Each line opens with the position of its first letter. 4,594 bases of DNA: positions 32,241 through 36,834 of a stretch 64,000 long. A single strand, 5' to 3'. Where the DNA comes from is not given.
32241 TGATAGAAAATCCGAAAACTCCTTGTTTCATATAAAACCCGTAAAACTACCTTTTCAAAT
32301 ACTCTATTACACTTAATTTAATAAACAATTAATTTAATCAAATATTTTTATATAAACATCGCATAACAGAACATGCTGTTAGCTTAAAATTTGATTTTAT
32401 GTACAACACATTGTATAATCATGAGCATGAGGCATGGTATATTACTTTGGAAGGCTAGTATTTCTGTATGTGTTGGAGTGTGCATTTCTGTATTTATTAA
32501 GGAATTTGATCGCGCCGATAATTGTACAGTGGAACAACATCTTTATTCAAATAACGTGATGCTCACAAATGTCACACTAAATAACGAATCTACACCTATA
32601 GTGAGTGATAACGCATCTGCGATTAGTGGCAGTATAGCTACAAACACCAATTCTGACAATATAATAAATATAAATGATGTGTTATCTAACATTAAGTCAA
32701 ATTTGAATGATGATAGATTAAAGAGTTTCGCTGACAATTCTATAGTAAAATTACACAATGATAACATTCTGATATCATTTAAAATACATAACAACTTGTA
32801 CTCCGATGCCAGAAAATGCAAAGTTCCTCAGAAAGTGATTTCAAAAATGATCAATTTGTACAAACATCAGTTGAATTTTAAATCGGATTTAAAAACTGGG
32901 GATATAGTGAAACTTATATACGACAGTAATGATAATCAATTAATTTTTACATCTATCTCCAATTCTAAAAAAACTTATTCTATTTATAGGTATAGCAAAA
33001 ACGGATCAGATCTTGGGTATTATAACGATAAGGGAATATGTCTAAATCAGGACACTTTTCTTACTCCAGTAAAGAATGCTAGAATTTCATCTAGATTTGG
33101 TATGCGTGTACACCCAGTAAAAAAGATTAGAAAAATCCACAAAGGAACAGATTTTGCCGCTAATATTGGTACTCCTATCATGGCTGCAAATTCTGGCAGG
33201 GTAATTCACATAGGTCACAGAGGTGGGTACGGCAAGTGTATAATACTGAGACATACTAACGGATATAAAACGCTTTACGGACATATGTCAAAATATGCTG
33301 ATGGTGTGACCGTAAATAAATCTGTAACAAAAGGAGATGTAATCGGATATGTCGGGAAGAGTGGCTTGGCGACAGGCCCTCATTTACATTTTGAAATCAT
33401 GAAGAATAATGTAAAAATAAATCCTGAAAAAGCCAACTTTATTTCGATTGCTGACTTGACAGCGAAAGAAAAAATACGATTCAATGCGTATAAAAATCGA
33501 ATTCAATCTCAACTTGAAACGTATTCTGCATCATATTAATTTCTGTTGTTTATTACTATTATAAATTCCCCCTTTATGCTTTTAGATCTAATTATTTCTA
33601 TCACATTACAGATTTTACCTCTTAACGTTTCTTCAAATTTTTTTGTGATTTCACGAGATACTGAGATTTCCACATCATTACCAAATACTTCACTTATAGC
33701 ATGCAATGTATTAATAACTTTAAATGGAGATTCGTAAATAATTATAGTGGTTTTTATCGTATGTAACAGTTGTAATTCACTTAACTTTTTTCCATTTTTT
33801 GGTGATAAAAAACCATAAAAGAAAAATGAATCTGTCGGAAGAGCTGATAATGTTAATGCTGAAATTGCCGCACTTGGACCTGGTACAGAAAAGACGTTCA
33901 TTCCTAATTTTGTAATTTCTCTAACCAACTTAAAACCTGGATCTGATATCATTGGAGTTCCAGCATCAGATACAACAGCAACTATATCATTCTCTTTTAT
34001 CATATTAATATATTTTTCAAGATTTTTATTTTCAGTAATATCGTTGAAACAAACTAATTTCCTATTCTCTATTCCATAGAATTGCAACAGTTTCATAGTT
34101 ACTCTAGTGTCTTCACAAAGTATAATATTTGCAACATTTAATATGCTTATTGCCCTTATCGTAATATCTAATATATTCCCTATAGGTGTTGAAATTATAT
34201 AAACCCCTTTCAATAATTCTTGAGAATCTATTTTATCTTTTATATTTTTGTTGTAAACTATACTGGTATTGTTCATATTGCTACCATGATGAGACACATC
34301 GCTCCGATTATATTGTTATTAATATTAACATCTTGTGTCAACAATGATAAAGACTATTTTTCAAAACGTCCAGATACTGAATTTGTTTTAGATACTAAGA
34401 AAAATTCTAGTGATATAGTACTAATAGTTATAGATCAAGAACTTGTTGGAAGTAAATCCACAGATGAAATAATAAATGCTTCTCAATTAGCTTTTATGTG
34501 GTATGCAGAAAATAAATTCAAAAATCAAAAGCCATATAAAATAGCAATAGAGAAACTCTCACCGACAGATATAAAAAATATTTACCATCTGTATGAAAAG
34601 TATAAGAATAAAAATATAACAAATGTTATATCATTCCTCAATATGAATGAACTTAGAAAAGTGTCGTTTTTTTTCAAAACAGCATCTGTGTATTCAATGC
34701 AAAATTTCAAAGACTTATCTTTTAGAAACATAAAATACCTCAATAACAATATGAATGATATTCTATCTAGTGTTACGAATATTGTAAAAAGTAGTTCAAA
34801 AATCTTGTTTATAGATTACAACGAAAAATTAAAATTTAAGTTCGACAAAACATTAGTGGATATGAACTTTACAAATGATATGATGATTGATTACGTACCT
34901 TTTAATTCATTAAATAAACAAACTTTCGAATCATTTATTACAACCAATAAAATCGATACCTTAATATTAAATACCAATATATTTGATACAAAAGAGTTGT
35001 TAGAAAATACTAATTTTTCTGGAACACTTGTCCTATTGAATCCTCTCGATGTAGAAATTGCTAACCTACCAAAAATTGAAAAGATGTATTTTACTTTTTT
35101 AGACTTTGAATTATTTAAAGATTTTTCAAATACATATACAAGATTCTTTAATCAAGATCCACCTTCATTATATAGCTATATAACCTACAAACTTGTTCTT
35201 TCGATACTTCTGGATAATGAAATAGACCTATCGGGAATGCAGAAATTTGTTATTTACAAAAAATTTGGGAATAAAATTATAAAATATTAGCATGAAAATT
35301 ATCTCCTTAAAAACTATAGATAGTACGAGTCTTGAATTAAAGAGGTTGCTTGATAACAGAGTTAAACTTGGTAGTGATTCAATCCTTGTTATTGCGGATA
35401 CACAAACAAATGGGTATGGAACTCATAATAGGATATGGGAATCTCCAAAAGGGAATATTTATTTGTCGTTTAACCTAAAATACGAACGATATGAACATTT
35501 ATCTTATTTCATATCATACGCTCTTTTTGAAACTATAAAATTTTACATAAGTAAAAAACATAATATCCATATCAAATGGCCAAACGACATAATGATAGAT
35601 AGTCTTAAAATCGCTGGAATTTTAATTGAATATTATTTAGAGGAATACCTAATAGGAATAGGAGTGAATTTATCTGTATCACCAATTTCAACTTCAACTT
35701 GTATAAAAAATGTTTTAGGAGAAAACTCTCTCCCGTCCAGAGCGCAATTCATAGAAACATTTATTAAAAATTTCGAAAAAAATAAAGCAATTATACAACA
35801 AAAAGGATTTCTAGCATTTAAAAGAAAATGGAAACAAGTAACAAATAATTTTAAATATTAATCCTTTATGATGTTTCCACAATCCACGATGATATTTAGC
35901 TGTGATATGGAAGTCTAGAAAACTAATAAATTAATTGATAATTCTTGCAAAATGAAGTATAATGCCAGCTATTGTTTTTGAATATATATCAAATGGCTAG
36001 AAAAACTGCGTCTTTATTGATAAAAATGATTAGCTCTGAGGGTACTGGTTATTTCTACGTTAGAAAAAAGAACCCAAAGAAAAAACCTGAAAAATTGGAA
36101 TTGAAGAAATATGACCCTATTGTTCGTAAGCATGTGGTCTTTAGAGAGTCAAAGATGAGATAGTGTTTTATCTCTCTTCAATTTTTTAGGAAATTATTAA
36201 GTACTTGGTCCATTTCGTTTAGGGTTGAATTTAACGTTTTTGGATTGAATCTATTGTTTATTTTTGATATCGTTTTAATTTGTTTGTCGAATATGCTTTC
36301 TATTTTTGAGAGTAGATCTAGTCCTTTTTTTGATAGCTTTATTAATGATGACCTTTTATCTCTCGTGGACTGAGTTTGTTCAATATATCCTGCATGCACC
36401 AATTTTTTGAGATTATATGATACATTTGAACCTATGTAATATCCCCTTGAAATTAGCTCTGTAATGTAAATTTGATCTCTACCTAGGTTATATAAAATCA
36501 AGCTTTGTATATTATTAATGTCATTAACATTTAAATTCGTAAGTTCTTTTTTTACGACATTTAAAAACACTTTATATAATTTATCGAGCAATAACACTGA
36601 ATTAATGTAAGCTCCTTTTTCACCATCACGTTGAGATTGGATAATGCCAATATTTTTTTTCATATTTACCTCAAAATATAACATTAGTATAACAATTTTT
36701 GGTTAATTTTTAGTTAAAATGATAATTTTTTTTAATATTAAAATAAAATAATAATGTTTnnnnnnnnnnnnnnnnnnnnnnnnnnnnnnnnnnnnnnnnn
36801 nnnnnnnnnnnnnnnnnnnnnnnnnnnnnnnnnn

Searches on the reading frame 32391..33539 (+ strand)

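Call 9: search_protein_families(library=pfam, proteins=[window:32391-33539:+], max_evalue=0.001)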
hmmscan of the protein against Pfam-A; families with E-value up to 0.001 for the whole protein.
window:32391-33539:+ (382 aa): 1 family
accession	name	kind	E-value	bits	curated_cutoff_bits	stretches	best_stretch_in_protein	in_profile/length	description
PF01551.29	Peptidase_M23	-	2e-33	114.9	28.7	1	249-345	2-96/96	Peptidase family M23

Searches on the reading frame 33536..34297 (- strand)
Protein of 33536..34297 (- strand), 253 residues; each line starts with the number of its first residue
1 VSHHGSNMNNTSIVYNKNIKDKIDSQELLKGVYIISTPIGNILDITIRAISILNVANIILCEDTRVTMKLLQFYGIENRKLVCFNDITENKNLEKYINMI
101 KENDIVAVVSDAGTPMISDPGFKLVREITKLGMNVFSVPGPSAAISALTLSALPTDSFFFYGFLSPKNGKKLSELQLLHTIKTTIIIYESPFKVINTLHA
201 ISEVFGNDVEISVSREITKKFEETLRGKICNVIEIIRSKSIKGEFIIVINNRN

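Call 9: search_protein_families(library=pfam, proteins=[window:33536-34297:-], max_evalue=0.001)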
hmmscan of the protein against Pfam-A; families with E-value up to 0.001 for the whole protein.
window:33536-34297:- (253 aa): 1 family
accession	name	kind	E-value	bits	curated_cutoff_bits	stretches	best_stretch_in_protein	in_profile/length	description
PF00590.25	TP_methylase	-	1.2e-24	87.8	27.8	1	32-229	2-208/212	Tetrapyrrole (Corrin/Porphyrin) Methylases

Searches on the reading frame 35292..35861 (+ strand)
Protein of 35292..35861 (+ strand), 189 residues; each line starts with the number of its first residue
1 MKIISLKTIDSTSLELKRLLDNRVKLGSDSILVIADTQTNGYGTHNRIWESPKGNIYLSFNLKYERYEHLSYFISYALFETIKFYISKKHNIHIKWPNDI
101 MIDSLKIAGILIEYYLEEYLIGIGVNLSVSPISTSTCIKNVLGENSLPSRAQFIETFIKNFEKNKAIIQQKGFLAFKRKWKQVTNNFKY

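Call 9: search_protein_families(library=pfam, proteins=[window:35292-35861:+], max_evalue=0.001)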
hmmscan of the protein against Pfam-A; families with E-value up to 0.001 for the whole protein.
window:35292-35861:+ (189 aa): 1 family
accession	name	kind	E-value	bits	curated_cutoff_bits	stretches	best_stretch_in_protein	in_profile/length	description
PF03099.24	BPL_LplA_LipB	-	7.9e-16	58.6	21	1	28-125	22-128/133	Biotin/lipoate A/B protein ligase family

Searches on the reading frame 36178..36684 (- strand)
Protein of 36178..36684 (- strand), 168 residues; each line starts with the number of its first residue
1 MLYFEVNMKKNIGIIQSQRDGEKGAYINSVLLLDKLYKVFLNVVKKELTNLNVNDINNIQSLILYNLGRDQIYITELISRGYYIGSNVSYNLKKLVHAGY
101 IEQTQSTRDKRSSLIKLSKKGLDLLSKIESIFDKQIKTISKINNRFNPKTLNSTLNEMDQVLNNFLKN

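Call 9: search_protein_families(library=pfam, proteins=[window:36178-36684:-], max_evalue=0.001)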
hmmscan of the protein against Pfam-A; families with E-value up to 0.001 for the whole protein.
window:36178-36684:- (168 aa): 4 families
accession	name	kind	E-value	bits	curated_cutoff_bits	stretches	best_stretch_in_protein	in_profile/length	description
PF13463.12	HTH_27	-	6.5e-10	39.6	22.2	1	57-121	2-68/68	Winged helix DNA-binding domain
PF12802.13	MarR_2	-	4.2e-08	33.7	27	1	55-112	2-61/61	MarR family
PF01047.28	MarR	-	4.7e-06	26.8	24.6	1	64-112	9-58/59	MarR family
PF22381.2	Staph_reg_Sar_Rot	-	0.00051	20.5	27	1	50-127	11-84/85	Transcriptional regulator SarA/Rot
